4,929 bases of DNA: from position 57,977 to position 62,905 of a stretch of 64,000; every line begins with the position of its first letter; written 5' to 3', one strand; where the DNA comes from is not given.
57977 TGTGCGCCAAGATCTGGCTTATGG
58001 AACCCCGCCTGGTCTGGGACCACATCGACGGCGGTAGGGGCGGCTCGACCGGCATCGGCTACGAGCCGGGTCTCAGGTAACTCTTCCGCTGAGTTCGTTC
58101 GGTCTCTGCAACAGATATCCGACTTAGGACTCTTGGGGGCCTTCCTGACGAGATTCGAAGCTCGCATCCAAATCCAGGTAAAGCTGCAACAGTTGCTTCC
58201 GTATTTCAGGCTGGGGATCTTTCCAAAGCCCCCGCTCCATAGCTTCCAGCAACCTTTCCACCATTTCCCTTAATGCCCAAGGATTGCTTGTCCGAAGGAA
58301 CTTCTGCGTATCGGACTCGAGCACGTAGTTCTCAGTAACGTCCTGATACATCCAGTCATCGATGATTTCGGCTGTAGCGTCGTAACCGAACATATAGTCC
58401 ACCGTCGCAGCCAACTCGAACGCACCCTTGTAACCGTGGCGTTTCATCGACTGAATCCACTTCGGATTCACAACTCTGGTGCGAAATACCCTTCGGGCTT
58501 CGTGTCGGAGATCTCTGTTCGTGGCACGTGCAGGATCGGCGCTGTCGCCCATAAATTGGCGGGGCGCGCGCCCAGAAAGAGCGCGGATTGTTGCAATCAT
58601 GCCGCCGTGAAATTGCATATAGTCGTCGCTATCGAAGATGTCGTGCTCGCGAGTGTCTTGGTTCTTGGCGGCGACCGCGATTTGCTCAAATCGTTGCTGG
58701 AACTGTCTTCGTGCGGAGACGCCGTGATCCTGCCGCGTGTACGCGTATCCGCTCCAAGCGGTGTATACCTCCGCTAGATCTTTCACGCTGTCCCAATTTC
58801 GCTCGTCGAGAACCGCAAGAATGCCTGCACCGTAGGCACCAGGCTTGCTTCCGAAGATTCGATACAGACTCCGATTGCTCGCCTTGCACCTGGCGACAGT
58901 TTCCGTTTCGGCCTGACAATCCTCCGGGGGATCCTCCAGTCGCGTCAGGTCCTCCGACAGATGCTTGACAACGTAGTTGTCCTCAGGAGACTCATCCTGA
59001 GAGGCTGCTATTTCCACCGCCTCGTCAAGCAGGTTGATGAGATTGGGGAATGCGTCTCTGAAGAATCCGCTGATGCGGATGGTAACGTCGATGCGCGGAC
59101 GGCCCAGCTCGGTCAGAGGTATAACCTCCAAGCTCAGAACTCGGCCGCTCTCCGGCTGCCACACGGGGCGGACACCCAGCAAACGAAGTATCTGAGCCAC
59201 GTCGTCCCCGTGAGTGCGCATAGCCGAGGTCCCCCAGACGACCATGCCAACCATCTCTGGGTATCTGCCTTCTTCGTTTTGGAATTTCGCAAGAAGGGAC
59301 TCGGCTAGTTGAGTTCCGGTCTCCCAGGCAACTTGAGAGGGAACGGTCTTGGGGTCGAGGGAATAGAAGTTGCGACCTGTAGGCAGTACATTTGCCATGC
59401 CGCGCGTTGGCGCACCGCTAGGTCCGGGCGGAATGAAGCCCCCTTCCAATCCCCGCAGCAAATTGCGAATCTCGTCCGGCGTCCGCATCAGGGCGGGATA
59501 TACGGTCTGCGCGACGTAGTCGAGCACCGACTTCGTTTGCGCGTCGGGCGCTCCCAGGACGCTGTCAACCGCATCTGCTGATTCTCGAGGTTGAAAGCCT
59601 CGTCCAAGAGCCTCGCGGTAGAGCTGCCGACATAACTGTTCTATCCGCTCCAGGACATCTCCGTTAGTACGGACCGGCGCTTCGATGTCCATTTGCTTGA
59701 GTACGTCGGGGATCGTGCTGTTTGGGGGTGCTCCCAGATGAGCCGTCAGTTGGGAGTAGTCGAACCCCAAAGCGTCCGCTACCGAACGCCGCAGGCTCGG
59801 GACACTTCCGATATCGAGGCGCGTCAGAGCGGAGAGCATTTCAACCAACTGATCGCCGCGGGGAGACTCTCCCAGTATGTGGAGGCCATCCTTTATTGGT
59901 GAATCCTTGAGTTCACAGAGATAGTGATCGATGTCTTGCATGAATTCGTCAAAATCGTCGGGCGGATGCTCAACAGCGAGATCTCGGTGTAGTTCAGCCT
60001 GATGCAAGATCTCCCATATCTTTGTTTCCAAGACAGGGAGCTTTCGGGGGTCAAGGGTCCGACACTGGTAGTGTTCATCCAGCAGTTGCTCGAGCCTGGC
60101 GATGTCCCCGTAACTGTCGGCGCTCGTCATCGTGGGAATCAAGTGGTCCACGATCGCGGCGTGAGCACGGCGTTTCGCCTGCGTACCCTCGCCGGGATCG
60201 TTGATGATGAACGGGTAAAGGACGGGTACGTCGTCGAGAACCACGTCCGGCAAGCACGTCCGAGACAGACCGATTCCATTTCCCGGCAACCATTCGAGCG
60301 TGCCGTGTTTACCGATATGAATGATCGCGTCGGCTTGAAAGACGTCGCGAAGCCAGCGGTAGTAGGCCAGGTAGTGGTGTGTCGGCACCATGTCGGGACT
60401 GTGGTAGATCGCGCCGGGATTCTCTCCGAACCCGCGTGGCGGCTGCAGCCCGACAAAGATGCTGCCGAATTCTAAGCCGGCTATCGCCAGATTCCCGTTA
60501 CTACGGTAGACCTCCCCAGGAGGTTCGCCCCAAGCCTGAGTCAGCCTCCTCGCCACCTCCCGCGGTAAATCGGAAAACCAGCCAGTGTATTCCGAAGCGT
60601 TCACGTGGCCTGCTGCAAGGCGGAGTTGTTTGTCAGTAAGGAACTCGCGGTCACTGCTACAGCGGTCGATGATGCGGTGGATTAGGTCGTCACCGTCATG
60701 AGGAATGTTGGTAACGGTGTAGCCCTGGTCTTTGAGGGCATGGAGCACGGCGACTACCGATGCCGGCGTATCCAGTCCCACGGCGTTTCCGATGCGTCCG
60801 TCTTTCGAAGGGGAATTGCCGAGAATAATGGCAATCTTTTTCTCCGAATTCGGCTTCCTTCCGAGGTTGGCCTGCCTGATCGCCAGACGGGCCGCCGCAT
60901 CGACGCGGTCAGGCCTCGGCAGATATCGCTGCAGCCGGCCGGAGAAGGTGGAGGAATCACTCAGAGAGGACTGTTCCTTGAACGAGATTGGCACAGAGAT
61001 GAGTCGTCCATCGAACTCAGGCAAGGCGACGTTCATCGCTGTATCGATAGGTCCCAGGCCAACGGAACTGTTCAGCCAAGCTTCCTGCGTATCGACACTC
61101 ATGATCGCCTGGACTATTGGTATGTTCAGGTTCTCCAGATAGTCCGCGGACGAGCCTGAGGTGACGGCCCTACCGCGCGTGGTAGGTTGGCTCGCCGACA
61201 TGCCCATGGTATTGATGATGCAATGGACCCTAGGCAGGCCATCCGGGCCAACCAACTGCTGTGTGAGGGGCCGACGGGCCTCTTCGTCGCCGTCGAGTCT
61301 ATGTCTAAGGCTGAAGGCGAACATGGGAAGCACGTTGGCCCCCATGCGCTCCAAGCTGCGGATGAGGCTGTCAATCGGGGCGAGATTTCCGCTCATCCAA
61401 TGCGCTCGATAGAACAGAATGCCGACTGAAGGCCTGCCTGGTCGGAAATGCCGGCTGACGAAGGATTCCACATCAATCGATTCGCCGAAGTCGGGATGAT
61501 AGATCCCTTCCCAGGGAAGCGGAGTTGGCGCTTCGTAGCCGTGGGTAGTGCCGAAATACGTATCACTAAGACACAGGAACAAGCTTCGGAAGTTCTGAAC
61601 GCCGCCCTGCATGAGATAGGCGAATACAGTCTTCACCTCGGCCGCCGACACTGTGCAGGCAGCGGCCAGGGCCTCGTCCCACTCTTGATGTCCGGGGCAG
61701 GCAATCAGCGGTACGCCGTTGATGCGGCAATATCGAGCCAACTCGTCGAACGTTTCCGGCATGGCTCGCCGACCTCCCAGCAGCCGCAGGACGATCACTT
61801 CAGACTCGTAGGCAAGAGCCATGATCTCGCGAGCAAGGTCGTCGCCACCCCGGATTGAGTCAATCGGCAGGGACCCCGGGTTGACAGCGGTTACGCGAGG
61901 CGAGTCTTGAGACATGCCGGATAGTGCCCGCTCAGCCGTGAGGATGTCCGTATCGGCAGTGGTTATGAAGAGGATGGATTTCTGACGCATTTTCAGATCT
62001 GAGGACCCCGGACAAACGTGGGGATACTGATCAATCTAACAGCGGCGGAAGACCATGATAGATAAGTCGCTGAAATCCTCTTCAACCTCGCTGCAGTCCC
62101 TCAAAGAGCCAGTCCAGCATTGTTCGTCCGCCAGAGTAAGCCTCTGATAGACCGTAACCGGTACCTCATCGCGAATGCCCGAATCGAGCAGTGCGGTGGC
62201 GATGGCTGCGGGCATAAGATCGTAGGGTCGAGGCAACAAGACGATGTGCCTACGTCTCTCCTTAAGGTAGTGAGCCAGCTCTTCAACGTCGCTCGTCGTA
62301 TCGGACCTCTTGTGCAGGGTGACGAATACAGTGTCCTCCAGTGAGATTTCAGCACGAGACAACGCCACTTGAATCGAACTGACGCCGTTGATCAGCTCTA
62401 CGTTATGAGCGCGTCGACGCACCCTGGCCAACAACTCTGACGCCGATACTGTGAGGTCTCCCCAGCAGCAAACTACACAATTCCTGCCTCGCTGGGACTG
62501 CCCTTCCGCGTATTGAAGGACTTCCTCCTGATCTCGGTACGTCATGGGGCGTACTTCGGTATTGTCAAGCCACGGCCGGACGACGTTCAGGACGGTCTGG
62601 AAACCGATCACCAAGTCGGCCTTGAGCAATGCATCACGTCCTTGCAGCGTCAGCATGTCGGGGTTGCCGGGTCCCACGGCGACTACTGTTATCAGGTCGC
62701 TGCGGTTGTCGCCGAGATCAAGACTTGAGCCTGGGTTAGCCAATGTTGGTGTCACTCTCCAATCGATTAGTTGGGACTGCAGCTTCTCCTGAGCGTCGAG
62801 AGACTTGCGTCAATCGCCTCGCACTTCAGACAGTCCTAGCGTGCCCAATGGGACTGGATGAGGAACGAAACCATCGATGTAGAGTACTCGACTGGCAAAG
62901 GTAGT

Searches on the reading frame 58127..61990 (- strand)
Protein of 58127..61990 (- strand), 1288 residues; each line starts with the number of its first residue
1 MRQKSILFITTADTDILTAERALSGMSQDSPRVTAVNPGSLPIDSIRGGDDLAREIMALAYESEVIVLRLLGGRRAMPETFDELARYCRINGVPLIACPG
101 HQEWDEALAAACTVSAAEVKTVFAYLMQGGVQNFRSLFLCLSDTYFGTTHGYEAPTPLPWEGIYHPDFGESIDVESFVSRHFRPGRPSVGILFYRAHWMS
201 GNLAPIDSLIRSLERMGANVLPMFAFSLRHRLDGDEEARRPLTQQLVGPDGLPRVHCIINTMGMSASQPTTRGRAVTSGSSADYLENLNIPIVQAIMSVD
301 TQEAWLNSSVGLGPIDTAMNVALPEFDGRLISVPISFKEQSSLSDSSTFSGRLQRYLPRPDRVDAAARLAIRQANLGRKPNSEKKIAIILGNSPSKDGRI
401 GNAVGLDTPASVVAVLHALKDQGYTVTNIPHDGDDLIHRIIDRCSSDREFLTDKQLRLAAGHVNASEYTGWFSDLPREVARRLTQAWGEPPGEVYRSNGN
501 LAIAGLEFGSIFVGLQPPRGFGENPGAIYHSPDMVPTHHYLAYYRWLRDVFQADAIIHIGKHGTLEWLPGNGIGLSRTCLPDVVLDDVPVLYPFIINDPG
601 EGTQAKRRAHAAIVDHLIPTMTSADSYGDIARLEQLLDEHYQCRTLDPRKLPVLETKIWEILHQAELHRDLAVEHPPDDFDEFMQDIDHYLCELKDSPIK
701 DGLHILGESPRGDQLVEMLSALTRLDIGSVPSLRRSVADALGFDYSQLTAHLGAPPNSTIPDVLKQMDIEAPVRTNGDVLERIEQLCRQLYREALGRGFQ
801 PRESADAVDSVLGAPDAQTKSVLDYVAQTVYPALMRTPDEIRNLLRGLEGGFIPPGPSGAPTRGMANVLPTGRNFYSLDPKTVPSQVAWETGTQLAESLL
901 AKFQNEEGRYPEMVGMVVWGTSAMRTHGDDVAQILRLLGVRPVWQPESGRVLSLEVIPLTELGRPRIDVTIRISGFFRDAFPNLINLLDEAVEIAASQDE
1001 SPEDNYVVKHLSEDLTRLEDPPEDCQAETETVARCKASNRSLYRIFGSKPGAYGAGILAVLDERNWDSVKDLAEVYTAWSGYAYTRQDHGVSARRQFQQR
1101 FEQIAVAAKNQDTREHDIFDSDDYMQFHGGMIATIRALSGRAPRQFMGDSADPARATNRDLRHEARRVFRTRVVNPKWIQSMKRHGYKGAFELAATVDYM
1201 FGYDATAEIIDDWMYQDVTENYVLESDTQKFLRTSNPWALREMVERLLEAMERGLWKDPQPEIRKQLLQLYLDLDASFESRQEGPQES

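Call 79: search_protein_families(library=pfam, proteins=[window:58127-61990:-], max_evalue=0.001)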
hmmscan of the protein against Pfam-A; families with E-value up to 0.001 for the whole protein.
window:58127-61990:- (1288 aa): 1 family
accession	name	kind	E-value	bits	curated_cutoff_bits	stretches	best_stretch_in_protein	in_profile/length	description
PF02514.21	CobN-Mg_chel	-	0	1377.7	24.5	1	124-1262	2-1089/1090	CobN/Magnesium Chelatase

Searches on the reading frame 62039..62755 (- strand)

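Call 79: search_protein_families(library=pfam, proteins=[window:62039-62755:-], max_evalue=0.001)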
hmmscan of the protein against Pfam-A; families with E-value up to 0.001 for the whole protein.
window:62039-62755:- (239 aa): 1 family
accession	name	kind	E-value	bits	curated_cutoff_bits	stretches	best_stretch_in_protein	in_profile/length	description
PF00590.25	TP_methylase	-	7.7e-31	108.1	27.8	1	22-220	2-210/212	Tetrapyrrole (Corrin/Porphyrin) Methylases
